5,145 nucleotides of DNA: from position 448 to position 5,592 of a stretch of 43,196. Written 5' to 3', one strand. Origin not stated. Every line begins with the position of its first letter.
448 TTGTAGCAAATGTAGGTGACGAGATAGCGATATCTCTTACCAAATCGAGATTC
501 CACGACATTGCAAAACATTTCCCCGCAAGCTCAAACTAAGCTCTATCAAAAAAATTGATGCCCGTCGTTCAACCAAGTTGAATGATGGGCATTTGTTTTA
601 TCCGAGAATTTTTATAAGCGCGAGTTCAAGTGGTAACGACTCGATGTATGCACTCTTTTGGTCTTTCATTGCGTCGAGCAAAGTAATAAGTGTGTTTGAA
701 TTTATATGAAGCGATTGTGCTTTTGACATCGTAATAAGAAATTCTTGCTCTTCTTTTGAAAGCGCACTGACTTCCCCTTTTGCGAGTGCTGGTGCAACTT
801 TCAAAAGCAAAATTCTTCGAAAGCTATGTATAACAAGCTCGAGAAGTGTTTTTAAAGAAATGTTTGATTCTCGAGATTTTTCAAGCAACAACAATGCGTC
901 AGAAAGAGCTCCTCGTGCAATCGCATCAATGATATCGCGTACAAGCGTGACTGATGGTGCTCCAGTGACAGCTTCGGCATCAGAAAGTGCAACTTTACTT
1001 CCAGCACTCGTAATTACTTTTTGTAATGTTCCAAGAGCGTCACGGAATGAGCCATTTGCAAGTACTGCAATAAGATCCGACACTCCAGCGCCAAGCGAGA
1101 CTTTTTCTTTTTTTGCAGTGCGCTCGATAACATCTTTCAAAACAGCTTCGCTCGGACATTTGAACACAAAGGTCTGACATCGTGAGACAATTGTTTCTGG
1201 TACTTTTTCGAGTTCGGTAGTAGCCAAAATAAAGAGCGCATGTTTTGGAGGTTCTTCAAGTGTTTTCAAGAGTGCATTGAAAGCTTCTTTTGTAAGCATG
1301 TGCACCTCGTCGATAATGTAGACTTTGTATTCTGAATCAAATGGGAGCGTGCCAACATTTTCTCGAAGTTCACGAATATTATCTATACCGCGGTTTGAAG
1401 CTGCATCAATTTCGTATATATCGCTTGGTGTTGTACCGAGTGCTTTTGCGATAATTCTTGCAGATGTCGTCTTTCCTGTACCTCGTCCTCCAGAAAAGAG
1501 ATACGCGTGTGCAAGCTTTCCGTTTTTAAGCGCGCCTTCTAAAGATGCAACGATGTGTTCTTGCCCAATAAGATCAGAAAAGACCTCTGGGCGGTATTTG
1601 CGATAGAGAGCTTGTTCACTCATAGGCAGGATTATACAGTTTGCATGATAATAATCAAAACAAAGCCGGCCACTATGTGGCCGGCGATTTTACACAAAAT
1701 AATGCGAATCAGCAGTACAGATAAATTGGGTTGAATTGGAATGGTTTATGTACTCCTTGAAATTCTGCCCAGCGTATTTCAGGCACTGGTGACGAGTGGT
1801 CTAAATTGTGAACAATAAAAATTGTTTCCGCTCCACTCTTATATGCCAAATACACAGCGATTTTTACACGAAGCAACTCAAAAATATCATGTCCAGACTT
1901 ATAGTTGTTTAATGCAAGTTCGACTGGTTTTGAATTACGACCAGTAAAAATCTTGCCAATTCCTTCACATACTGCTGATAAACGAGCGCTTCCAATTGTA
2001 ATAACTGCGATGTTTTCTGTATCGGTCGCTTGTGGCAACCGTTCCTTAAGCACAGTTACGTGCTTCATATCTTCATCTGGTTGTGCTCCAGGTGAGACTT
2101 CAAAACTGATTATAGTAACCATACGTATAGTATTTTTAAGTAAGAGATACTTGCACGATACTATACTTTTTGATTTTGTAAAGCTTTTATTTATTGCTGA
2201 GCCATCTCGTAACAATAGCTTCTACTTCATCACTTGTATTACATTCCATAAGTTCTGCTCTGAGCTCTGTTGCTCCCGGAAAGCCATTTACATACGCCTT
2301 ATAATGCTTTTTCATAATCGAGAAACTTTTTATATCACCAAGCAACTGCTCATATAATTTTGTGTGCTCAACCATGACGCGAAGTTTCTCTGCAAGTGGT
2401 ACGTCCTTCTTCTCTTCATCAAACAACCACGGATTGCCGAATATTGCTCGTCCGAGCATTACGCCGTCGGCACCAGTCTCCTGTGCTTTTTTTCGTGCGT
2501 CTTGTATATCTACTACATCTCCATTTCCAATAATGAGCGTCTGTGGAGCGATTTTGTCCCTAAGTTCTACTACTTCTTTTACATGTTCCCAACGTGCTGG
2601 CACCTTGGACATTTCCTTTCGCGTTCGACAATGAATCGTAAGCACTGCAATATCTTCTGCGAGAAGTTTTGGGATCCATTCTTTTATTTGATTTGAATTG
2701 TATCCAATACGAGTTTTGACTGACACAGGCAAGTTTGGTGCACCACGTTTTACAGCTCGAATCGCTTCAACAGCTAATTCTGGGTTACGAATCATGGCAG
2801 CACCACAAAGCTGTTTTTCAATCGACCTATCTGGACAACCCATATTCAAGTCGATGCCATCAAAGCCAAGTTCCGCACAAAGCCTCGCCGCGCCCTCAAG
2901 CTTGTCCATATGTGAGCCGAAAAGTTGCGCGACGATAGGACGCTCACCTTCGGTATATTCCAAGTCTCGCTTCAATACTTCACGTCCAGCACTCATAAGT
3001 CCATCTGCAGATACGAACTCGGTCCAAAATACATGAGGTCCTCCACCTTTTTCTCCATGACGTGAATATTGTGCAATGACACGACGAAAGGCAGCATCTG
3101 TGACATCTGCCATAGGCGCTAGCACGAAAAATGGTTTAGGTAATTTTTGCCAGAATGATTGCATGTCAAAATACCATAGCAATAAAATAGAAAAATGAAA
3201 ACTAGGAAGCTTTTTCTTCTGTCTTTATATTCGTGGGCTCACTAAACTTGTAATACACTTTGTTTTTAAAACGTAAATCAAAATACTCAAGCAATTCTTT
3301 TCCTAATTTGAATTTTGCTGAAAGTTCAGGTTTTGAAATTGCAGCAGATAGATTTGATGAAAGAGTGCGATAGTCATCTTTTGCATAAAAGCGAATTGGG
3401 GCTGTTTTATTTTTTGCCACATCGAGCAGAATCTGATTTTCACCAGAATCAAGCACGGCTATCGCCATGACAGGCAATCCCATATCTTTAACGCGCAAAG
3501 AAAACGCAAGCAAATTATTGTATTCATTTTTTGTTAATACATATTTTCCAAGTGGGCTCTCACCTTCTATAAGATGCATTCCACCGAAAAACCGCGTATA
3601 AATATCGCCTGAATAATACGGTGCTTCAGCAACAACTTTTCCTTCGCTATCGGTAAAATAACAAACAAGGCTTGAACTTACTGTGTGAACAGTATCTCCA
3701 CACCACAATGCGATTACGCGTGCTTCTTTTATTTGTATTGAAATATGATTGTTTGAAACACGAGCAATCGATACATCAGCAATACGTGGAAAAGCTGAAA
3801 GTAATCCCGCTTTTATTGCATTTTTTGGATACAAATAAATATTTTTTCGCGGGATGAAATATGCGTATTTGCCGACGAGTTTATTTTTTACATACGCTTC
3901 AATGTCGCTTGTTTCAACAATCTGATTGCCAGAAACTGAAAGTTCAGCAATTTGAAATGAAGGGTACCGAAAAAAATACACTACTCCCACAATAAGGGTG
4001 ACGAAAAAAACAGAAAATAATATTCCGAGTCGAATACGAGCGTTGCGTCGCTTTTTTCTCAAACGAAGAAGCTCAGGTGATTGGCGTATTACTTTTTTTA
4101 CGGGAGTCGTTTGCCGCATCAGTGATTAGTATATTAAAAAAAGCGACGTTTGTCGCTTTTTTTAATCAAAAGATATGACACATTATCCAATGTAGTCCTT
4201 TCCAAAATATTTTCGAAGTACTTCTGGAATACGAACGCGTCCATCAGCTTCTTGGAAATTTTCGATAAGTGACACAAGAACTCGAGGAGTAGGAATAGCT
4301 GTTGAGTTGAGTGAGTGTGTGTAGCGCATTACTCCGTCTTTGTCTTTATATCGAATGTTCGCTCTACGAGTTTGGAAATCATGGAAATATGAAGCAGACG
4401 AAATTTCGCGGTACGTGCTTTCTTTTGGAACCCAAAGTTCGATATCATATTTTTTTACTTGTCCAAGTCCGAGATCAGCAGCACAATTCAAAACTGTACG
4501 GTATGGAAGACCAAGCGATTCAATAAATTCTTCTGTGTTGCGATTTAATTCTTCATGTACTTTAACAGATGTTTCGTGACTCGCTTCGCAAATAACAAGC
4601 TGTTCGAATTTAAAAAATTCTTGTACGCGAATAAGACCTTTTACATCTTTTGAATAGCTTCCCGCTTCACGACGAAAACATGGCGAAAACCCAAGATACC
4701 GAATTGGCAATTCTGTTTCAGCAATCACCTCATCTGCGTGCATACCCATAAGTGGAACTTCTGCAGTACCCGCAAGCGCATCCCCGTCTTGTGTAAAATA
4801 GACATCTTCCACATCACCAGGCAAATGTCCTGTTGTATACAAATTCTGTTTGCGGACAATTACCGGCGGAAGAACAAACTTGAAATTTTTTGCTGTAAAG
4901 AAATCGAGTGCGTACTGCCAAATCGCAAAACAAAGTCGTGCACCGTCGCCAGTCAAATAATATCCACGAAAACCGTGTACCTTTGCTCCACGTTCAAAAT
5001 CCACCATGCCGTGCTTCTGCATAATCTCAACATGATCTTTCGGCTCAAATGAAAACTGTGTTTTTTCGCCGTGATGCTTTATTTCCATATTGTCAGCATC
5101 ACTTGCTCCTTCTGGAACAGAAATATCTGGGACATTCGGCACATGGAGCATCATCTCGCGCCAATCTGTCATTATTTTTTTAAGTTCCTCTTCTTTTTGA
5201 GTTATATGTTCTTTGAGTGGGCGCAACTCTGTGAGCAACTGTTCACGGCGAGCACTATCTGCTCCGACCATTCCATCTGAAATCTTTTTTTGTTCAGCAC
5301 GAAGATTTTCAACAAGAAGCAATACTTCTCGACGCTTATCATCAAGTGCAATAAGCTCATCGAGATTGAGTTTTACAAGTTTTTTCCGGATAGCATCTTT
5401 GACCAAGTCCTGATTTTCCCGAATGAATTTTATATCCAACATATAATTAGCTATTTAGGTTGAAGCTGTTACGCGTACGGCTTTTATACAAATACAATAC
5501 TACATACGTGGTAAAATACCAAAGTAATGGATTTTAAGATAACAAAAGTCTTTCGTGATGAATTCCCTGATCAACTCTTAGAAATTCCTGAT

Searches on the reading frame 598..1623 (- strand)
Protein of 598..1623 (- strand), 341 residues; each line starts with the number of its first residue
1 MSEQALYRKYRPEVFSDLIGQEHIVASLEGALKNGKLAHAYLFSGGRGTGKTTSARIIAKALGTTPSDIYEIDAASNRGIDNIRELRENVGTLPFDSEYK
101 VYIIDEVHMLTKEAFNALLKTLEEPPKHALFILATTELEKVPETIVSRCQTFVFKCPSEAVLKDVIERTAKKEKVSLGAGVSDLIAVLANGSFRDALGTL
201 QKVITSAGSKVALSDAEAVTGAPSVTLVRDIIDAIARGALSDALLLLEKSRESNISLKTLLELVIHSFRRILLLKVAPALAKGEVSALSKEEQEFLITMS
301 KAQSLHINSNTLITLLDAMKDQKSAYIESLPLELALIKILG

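Call 7: search_protein_families(library=pfam, proteins=[window:598-1623:-], max_evalue=0.001)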
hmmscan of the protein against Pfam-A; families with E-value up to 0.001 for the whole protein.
window:598-1623:- (341 aa): 10 families
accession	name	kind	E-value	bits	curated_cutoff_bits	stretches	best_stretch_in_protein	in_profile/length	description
PF13177.12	DNA_pol3_delta2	-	6.3e-35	121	27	2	77-155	80-158/161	DNA polymerase III, delta subunit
PF00004.35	AAA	-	6.8e-14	52.9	21.2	1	42-154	2-128/131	ATPase family associated with various cellular activities (AAA)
PF05496.18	RuvB_N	-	1.4e-08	35.1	27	1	11-124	2-110/159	Holliday junction DNA helicase RuvB P-loop domain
PF13401.12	AAA_22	-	2.7e-06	28.2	27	0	100-135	86-123/130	AAA domain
PF06068.19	TIP49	-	3.2e-06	27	23.8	0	101-135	277-310/347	TIP49 P-loop domain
PF13173.12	AAA_14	-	7.8e-06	26.4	27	1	40-132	4-95/129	AAA domain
PF12169.13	DNA_pol3_gamma3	-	0.0001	22.5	24.4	1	214-339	4-127/143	DNA polymerase III subunits gamma and tau domain III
PF07728.20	AAA_5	-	0.00011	22.7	22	1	42-125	3-93/139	AAA domain (dynein-related subfamily)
PF13245.12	AAA_19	-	0.00012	22.7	25.1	0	39-84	12-58/134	AAA domain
PF13604.12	AAA_30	-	0.00024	21.4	27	0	42-124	22-114/191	AAA domain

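Call 31: find_encoding_contigs(protein=window:598-1623:-, flank=10000, max_places=3)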
Protein window:598-1623:- (341 aa): 2 contigs read that carry it; 2 places shown.
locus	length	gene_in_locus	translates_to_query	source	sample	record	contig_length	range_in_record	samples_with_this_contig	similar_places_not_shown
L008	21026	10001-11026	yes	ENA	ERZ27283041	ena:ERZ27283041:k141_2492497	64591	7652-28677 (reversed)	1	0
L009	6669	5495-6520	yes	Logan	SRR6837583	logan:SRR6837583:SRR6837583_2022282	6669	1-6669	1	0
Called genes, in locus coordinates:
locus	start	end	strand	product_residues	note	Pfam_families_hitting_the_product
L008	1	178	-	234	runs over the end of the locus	PF14528:LAGLIDADG_3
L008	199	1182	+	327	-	PF02195:ParB_N, PF17762:HTH_ParB, PF23552:ParB_C (weak)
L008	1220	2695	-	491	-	PF13328:HD_4, PF01966:HD, PF04607:RelA_SpoT, PF02824:TGS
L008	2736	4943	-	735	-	PF01751:Toprim, PF01131:Topoisom_bac, PF01396:Zn_ribbon_Top1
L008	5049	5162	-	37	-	-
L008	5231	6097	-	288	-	PF02481:DNA_processg_A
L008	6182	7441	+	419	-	PF02403:Seryl_tRNA_N, PF00587:tRNA-synt_2b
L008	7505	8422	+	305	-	PF08478:POTRA_1 (faint)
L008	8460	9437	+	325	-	PF01207:Dus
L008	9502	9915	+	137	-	-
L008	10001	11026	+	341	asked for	PF05496:RuvB_N, PF06068:TIP49 (faint), PF13177:DNA_pol3_delta2 (weak), PF00004:AAA, PF13173:AAA_14 (faint), PF13401:AAA_22 (faint), PF13177:DNA_pol3_delta2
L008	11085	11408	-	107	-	-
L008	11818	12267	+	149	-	PF03073:TspO_MBR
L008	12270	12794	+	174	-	PF00300:His_Phos_1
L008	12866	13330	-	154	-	-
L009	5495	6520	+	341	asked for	PF05496:RuvB_N, PF06068:TIP49 (faint), PF13177:DNA_pol3_delta2 (weak), PF00004:AAA, PF13173:AAA_14 (faint), PF13401:AAA_22 (faint), PF13177:DNA_pol3_delta2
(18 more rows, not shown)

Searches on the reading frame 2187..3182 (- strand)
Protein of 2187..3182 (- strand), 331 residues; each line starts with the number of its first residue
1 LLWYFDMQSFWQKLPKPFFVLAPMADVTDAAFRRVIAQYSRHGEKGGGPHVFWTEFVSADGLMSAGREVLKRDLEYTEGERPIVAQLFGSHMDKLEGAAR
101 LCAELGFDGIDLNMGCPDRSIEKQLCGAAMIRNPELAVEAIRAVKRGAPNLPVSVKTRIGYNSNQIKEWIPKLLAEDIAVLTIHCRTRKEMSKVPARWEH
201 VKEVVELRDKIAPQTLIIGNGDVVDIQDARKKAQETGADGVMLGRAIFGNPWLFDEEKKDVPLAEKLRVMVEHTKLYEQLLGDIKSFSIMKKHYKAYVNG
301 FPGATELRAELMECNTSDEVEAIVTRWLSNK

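Call 7: search_protein_families(library=pfam, proteins=[window:2187-3182:-], max_evalue=0.001)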
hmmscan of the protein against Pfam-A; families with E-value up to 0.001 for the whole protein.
window:2187-3182:- (331 aa): 1 family
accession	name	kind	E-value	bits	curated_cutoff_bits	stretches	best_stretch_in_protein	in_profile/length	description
PF01207.24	Dus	-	4e-68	230.2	20.4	1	21-322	2-300/311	Dihydrouridine synthase (Dus)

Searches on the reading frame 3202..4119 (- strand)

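Call 7: search_protein_families(library=pfam, proteins=[window:3202-4119:-], max_evalue=0.001)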
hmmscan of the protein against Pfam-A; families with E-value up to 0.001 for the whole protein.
window:3202-4119:- (305 aa): 1 family
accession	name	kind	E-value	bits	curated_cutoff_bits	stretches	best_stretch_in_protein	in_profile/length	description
PF08478.15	POTRA_1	-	3.5e-06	27.7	23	1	55-132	1-68/69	POTRA domain, FtsQ-type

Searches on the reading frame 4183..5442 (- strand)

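Call 7: search_protein_families(library=pfam, proteins=[window:4183-5442:-], max_evalue=0.001)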
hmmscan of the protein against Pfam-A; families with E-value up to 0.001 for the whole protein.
window:4183-5442:- (419 aa): 2 families
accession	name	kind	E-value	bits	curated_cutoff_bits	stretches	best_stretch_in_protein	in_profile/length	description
PF00587.30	tRNA-synt_2b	-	1.4e-29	103.9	29.3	1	222-395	12-178/179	tRNA synthetase class II core domain (G, H, P, S and T)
PF02403.27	Seryl_tRNA_N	-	1.6e-20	73.8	28.2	1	1-105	1-108/108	Seryl-tRNA synthetase N-terminal domain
